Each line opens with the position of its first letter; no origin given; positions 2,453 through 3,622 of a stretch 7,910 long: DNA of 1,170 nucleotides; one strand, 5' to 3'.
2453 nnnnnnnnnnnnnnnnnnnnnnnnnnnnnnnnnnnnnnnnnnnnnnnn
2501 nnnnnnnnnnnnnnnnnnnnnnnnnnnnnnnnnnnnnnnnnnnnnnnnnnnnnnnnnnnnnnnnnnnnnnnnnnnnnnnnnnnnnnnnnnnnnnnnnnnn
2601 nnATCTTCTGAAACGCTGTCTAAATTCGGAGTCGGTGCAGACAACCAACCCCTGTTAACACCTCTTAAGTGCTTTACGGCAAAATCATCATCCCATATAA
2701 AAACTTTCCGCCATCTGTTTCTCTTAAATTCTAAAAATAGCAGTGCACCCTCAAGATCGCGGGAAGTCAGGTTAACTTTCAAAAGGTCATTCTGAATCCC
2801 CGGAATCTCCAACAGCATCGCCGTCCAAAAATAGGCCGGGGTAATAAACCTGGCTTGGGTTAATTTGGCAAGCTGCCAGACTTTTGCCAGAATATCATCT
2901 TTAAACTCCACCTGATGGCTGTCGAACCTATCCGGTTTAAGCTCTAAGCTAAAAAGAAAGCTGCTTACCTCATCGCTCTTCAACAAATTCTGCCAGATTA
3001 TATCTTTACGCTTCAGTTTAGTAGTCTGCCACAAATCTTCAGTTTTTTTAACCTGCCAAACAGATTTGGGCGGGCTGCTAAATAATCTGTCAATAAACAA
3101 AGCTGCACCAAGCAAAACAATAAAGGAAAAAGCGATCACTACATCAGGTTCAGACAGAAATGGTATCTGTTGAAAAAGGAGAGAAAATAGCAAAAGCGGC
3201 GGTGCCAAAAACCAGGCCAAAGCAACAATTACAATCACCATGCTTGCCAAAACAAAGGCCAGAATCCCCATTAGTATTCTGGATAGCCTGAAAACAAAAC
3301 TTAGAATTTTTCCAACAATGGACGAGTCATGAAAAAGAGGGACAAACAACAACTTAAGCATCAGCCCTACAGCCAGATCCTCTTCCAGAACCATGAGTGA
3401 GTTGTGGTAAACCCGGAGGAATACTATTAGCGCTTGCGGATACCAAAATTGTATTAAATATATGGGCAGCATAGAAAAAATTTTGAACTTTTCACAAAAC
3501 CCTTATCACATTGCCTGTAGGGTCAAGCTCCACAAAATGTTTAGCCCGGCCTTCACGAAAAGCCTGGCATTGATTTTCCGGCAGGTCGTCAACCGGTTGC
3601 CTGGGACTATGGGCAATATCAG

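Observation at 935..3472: Clp/Hsp100 two-ring ATPase fused to a transmembrane N-terminus, with no M-domain and no ClpP-docking loop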

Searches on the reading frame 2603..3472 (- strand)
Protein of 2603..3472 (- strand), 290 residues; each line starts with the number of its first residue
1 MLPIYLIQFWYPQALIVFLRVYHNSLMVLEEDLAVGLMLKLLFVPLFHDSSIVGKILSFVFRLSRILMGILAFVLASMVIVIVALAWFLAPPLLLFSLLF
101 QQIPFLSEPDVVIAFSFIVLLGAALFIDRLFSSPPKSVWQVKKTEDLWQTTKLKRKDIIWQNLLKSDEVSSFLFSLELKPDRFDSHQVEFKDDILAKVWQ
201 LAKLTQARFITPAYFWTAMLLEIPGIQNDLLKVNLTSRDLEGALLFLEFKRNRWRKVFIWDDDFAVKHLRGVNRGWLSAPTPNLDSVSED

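Call 22: search_protein_representatives(alignment_id=A1)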
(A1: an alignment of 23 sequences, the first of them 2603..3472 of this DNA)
Query: 23 sequences, 286 profile positions. Proteins with E-value up to 0.001 (for the whole library): 300; up to 1e-10: 104; up to 1e-30: 33. The best 150 are listed.
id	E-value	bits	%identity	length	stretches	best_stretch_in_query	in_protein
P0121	3.9e-109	380.9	-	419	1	2-286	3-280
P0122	8.6e-106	370.0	-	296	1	1-286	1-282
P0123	4.8e-105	367.5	-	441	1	3-286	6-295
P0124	1.7e-101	355.9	-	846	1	2-286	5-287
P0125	6.4e-100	350.7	-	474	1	2-286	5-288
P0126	9.9e-96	337.0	-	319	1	2-286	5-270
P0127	1.2e-93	330.1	-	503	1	3-286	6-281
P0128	2.5e-90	319.2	-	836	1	2-286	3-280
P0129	1.0e-88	314.0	-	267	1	1-254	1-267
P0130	8.7e-80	284.6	-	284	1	2-254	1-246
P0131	1.0e-76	274.6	-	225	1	2-231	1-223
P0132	3.1e-69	250.0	-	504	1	29-286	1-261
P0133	7.6e-65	235.6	-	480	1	2-263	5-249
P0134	1.3e-62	228.3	-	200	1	2-198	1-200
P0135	7.6e-61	222.5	-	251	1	2-235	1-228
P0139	2.8e-41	158.3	-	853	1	10-286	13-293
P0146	6.3e-35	137.4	-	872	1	3-286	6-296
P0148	2.2e-34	135.6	-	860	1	3-286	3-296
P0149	6.0e-34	134.2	-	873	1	4-286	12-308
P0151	8.4e-33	130.5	-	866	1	6-286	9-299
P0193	2.2e-16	76.6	-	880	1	3-286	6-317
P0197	4.0e-14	69.1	-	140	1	7-105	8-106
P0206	1.8e-12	63.7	-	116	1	5-103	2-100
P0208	2.8e-12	63.1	-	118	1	3-107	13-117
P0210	3.7e-12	62.7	-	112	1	6-101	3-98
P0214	1.4e-11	60.8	-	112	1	7-100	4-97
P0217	2.2e-11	60.2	-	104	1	6-100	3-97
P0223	7.5e-11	58.4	-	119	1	6-100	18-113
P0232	3.0e-10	56.4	-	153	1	5-100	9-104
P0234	5.4e-10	55.6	-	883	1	9-285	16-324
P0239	1.4e-09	54.3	-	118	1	6-100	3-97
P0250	4.9e-09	52.5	-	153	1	5-101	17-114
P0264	1.3e-08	51.0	-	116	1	7-100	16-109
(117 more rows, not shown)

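Call 23: search_protein_families(library=pfam, proteins=[P0206, P0208, P0210, P0214, P0217, P0223, P0232, P0239, P0250, P0264], max_evalue=1)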
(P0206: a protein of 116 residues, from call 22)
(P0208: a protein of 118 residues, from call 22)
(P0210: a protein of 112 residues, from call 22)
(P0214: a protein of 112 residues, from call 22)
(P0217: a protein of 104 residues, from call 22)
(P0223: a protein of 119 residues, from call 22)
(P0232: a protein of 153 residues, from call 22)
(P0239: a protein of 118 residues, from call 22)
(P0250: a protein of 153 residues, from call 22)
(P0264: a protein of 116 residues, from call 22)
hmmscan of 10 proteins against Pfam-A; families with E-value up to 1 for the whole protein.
P0206 (116 aa): 1 family
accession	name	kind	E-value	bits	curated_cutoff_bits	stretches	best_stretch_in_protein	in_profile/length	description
PF20990.2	DUF2207_C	-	0.006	16.8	33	1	15-98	106-184/247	Predicted membrane protein (DUF2207) C-terminal domain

P0208 (118 aa): 1 family
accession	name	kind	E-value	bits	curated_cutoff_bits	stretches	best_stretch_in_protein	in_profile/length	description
PF11298.13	DUF3099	-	0.013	16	23.2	1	65-109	19-63/72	Protein of unknown function (DUF3099)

P0210 (112 aa): 0 families

P0214 (112 aa): 1 family
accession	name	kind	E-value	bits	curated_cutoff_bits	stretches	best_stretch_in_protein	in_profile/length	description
PF13190.11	PDGLE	-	0.064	13.5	27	0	36-80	55-95/102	PDGLE domain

P0217 (104 aa): 1 family
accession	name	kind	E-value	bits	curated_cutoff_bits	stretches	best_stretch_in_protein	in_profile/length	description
PF16170.10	DUF4873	-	0.22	12.3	25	1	23-54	9-40/91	Domain of unknown function (DUF4873)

P0223 (119 aa): 0 families

P0232 (153 aa): 1 family
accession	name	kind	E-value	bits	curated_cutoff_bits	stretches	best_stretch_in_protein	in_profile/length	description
PF00487.30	FA_desaturase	-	0.046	13.9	29.7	1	76-152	139-212/253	Fatty acid desaturase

P0239 (118 aa): 1 family
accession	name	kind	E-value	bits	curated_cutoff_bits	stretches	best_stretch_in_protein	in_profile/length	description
PF07332.16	Phage_holin_3_6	-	0.79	10.2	28.4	0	52-101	30-86/116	Putative Actinobacterial Holin-X, holin superfamily III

P0250 (153 aa): 1 family
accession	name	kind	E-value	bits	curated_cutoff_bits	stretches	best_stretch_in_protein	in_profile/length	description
PF22571.1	LiaI-LiaF-TM_PspC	-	0.011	16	27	1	63-127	16-81/142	PspC transmembrane region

P0264 (116 aa): 0 families

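Call 25: find_encoding_contigs(protein=P0197, flank=6000, max_places=3)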
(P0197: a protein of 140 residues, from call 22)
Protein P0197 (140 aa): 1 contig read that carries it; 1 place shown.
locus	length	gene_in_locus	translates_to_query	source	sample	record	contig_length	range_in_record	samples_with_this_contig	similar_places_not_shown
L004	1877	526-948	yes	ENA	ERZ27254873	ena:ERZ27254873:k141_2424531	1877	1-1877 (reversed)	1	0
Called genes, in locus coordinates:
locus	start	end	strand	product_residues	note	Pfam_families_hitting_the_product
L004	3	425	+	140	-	?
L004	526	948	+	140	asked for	-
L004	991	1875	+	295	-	?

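Call 27: search_protein_families(library=pfam, proteins=[L004:991-1875:+, L004:3-425:+], max_evalue=0.01)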
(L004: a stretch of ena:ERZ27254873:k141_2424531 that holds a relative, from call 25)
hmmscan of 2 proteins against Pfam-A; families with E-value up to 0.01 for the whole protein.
L004:991-1875:+ (295 aa): 17 families
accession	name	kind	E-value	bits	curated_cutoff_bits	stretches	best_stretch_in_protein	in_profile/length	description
PF00004.35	AAA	-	2.7e-10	41.2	21.2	1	173-270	1-91/131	ATPase family associated with various cellular activities (AAA)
PF13401.12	AAA_22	-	5.5e-07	30.4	27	1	168-285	3-125/130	AAA domain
PF13191.12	AAA_16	-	2.6e-06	28.5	32.6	1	151-194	2-48/167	AAA ATPase domain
PF13173.12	AAA_14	-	2.7e-05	24.6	27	1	172-255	4-76/129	AAA domain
PF07728.20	AAA_5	-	5.3e-05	23.7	22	1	172-198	1-26/139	AAA domain (dynein-related subfamily)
PF01078.27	Mg_chelatase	-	7.2e-05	22.7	20.3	1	160-192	12-44/207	Magnesium chelatase, subunit ChlI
PF05673.19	DUF815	-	0.0001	22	23.8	1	153-212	36-88/249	Protein of unknown function (DUF815)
PF13481.12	AAA_25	-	0.00017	21.7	27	1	173-267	36-134/195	AAA domain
PF02861.25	Clp_N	-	0.00021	21.9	20.7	0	3-30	21-50/53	Clp amino terminal domain, pathogenicity island component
PF01695.23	IstB_IS21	-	0.00031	20.8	24.1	1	170-233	92-151/238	IstB-like ATP binding protein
PF20720.3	nSTAND3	-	0.00034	20.8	27.2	1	170-196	17-43/155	Novel STAND NTPase 3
PF20030.5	bpMoxR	-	0.0013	18.3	27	1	148-198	11-58/205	MoxR domain in the MoxR-vWA-beta-propeller ternary systems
PF05729.18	NACHT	-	0.0027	18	26.7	1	173-199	3-29/167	NACHT domain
PF00910.28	RNA_helicase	-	0.0047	17.8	21.5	0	173-198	1-26/105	RNA helicase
PF00005.33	ABC_tran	-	0.0057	17.7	25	0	172-193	13-34/137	ABC transporter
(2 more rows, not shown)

L004:3-425:+ (140 aa): 1 family
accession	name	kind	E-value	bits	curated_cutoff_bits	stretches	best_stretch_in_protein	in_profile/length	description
PF01797.21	Y1_Tnp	-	6.8e-06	26.7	23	1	1-68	47-119/121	Transposase IS200 like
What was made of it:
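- On Clp/Hsp100 class I (two-ring) AAA+: Split-form relatives reach 21.9 bits against a gathering cut-off of 20.7 (call 27).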

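Call 28: find_encoding_contigs(protein=P0206, flank=6000, max_places=3)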
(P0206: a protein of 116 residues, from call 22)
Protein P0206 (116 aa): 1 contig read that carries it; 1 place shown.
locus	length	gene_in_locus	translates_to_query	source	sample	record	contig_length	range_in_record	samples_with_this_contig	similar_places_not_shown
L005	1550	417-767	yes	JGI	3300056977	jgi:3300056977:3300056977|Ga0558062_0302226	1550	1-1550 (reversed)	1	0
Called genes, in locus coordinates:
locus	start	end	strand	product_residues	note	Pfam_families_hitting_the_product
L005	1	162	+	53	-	?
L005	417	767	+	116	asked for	-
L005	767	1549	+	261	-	?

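Call 29: search_protein_families(library=pfam, proteins=[L005:767-1549:+, L005:1-162:+], max_evalue=0.01)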
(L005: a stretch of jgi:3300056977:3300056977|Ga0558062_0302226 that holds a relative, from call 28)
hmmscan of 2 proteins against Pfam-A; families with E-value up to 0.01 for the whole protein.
L005:767-1549:+ (261 aa): 0 families

L005:1-162:+ (53 aa): 0 families

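Call 30: find_encoding_contigs(protein=P0223, flank=8000, max_places=3)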
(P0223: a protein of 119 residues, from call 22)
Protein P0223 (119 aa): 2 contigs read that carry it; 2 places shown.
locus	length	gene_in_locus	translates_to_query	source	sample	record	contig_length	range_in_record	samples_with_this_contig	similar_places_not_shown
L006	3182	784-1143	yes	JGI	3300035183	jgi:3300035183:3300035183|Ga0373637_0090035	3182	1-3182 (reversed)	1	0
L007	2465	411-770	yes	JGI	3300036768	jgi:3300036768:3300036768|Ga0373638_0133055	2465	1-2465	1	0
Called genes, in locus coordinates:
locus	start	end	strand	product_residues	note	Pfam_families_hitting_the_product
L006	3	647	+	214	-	?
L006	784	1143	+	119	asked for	-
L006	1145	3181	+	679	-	?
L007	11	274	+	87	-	PF00905:Transpeptidase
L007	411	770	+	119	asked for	-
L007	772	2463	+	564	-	?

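Call 31: search_protein_families(library=pfam, proteins=[L006:1145-3181:+, L006:3-647:+], max_evalue=0.001)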
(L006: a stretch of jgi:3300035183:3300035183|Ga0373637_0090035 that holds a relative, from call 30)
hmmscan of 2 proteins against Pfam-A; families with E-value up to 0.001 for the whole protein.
L006:1145-3181:+ (679 aa): 12 families
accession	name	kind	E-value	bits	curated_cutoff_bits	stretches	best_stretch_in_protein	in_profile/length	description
PF07724.20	AAA_2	-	3.1e-34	118.9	27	1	578-679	2-107/166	AAA domain (Cdc48 subfamily)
PF00004.35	AAA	-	6.6e-15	56.2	21.2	2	583-673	2-94/131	ATPase family associated with various cellular activities (AAA)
PF07728.20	AAA_5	-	3.9e-11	43.6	22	1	582-677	2-96/139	AAA domain (dynein-related subfamily)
PF17871.7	AAA_lid_9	-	4.7e-09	36.5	22.8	1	447-539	3-93/104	AAA lid domain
PF13401.12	AAA_22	-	2.4e-07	31.6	27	1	583-672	9-109/130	AAA domain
PF12775.13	AAA_7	-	8.9e-06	25.8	25.8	0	581-630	35-84/181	P-loop containing dynein motor region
PF05729.18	NACHT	-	2.6e-05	24.5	26.7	0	309-339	4-34/167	NACHT domain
PF20720.3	nSTAND3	-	3.1e-05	24.2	27.2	0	304-332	16-44/155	Novel STAND NTPase 3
PF05621.17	TniB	-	4.7e-05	23.3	22.4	0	293-328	23-58/189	Bacterial TniB protein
PF00158.32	Sigma54_activat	-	8.5e-05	22.7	20.2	0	565-676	8-122/168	Sigma-54 interaction domain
PF02367.23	TsaE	-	0.00028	21.3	26.6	0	294-332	8-48/128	Threonylcarbamoyl adenosine biosynthesis protein TsaE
PF13191.12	AAA_16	-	0.0004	21.4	32.6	0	290-332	6-51/167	AAA ATPase domain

L006:3-647:+ (214 aa): 1 family
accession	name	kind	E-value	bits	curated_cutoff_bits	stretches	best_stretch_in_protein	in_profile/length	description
PF00905.27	Transpeptidase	-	6.7e-40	137.6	22.1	1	2-203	104-298/299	Penicillin binding protein transpeptidase domain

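Call 39: find_related_loci(query=A1, collection=genome_contigs, flank=10000)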
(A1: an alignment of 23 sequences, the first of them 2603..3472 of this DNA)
Query A1 (290 aa) in genome_contigs; peptide patterns used: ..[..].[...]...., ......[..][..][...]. (x = any residue, [..] = any of these).
105 stretches matched a pattern; 97 encode a relative of the query (tblastn E <= 1e-3); the best 80 are kept; 80 distinct loci.
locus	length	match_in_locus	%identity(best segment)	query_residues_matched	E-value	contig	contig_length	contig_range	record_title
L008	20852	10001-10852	58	2-290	4e-105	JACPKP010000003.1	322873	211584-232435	MAG: Candidatus Daviesbacteria bacterium isolate NC_groundwater_498_Ag_S-0.1um_40_17 S35_SO-1_scaffold_25374, whole geno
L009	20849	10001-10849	52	3-290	5e-97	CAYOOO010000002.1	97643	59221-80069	MAG TPA_asm: uncultured Gammaproteobacteria bacterium isolate binchicken_co110_106 genome assembly, contig: NODE_588_len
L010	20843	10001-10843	51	9-290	3e-94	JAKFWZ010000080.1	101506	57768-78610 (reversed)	MAG: Candidatus Daviesbacteria bacterium isolate ND2_Bin_11 ND2_0000014, whole genome shotgun sequence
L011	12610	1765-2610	50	9-290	2e-92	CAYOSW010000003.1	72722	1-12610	MAG TPA_asm: uncultured Gammaproteobacteria bacterium isolate binchicken_co105_397 genome assembly, contig: NODE_391_len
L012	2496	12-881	49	1-290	2e-94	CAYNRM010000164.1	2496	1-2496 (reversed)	MAG TPA_asm: uncultured Gammaproteobacteria bacterium isolate SRP128246_co1_67 genome assembly, contig: NODE_122417_leng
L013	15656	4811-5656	49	9-290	2e-91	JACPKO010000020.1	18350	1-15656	MAG: Candidatus Daviesbacteria bacterium isolate NC_groundwater_496_Ag_S-0.1um_39_16 S35_SO-1_scaffold_39889, whole geno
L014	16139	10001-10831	51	2-290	3e-91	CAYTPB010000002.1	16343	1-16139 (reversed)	MAG TPA_asm: uncultured Gammaproteobacteria bacterium isolate SRP271791_co2_60 genome assembly, contig: NODE_884_length_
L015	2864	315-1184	50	1-290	1e-92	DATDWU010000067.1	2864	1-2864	MAG TPA_asm: Patescibacteria group bacterium isolate SMAG_U8120 k141_1370639, whole genome shotgun sequence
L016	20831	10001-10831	53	2-290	7e-90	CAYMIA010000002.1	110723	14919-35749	MAG TPA_asm: uncultured Gammaproteobacteria bacterium isolate SRP200132_co1_145 genome assembly, contig: NODE_174_length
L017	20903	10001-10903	49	1-290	1e-87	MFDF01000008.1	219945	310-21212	MAG: Candidatus Daviesbacteria bacterium RIFCSPHIGHO2_12_FULL_37_16 rifcsphigho2_12_scaffold_22, whole genome shotgun se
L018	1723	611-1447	48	2-290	7e-92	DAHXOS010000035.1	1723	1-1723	MAG TPA_asm: bacterium isolate clean1861 k141_7988, whole genome shotgun sequence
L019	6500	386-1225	49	2-290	6e-84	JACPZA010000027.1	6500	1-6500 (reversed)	MAG: Candidatus Daviesbacteria bacterium isolate NC_groundwater_877_Pr1_S2p5_34_16 Montesol18_S2p5_coassembly_scaffold_7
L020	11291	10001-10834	52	4-290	2e-82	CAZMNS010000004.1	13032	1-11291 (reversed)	MAG TPA_asm: uncultured Gammaproteobacteria bacterium isolate binchicken_co38_1180 genome assembly, contig: NODE_10128_l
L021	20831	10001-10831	47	2-290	6e-82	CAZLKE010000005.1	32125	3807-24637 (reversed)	MAG TPA_asm: uncultured Gammaproteobacteria bacterium isolate SRP050083_co1_414 genome assembly, contig: NODE_478_length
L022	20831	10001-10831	45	2-290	3e-81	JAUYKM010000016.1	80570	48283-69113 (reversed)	MAG: Candidatus Daviesbacteria bacterium isolate C24_metabat.bin.195_sub C24_k141_525535, whole genome shotgun sequence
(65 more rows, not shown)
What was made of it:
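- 97 GTDB species encode it in one frame (call 39).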

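Call 41: predict_structure(alignment_id=A1)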
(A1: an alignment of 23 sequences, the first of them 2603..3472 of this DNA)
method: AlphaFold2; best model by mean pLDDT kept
length: 290 residues; sequences in the alignment: 23
mean_pLDDT: 84.8   pTM: 0.70
mean pLDDT of the five models: 84.8, 84.4, 84.0, 82.8, 82.1
residues with pLDDT >= 90: 170; 70-90: 78; 50-70: 7; < 50: 35
segments of 3 or more residues with pLDDT < 50: 255-266, 268-290
pLDDT, mean of each block of 10 residues (from residue 1): 91 93 88 86 74 88 93 97 97 93 88 95 94 88 90 92 94 92 89 93 93 96 92 93 90 54 45 39 42
secondary structure, 60 per line:
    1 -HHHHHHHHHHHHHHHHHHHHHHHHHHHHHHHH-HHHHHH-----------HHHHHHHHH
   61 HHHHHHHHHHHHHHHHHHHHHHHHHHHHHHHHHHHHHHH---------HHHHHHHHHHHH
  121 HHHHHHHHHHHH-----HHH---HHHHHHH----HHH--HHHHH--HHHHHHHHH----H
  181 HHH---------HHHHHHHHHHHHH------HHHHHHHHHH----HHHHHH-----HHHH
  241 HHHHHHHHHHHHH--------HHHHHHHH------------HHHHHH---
elements in order: H2-33 H35-40 H52-99 H109-132 H144-150 H160-164 H167-175 H180-183 H193-205 H212-221 H226-231 H237-253 H262-269 H282-287
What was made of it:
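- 2597..2707 (-): aa 256-292: family-specific linker motif W-D-[DE]-D-F...HL[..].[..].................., immediately before D1. Low pLDDT when modelled without D1 (call 41).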
